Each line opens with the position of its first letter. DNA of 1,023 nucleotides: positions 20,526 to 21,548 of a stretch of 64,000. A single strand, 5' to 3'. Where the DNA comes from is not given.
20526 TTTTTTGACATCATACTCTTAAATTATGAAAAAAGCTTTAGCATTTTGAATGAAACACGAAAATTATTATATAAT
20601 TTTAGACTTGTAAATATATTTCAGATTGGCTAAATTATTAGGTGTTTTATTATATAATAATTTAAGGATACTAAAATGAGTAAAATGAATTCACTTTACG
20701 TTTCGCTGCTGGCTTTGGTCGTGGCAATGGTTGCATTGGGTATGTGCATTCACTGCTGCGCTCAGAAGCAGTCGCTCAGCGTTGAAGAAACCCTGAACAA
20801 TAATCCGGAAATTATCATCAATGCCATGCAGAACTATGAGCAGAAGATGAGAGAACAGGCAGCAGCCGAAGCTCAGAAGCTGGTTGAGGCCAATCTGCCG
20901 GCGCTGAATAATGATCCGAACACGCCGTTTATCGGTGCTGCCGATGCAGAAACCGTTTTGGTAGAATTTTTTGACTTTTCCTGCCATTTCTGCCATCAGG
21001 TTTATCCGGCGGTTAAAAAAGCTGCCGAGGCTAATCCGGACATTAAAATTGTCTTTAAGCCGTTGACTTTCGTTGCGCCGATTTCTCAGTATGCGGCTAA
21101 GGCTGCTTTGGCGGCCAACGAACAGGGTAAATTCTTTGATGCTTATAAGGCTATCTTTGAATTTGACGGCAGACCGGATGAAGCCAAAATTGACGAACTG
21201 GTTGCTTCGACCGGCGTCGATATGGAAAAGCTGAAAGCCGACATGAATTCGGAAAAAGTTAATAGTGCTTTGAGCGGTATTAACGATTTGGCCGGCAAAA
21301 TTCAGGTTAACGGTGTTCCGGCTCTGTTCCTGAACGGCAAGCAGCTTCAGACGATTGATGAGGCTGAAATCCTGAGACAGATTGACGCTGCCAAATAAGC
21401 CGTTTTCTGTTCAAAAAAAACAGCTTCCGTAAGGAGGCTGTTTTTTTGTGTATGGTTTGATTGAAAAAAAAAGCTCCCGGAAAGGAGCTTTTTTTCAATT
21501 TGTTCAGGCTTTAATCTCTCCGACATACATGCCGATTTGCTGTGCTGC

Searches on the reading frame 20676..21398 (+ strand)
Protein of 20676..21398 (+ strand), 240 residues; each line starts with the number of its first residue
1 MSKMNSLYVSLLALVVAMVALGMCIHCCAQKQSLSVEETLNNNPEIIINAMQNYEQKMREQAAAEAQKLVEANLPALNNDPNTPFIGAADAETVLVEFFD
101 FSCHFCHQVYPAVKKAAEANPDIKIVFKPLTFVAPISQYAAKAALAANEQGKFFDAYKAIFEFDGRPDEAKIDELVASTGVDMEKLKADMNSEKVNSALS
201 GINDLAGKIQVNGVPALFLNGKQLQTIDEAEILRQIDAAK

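Call 74: search_protein_families(library=pfam, proteins=[window:20676-21398:+], max_evalue=0.001)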
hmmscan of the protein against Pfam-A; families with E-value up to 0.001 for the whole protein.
window:20676-21398:+ (240 aa): 6 families
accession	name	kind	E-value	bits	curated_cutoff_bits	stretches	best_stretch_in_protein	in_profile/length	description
PF01323.26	DSBA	-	2.5e-21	76.8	25.6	1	95-225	2-178/191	DSBA-like thioredoxin domain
PF13462.12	Thioredoxin_4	-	7e-19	69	23.2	1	81-238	3-165/165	Thioredoxin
PF00085.26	Thioredoxin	-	4.4e-05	23.9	23.5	0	91-127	18-53/103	Thioredoxin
PF18312.6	ScsC_N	-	0.00016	21.7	25.8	1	36-61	9-34/34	Copper resistance protein ScsC N-terminal domain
PF13743.12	Thioredoxin_5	-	0.00018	21.7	27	0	170-219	114-163/186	Thioredoxin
PF13192.12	Thioredoxin_3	-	0.00072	20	24.8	0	100-139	7-45/76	Thioredoxin domain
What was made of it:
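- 20676..21398 (+): Periplasmic DsbA/ScsC-like thiol oxidase, 2 kb away and kept in synteny. It is the machinery expected to form the disulfides. This is context only, not proven to be linked. Pfam DSBA 2.5e-21 (call 74).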
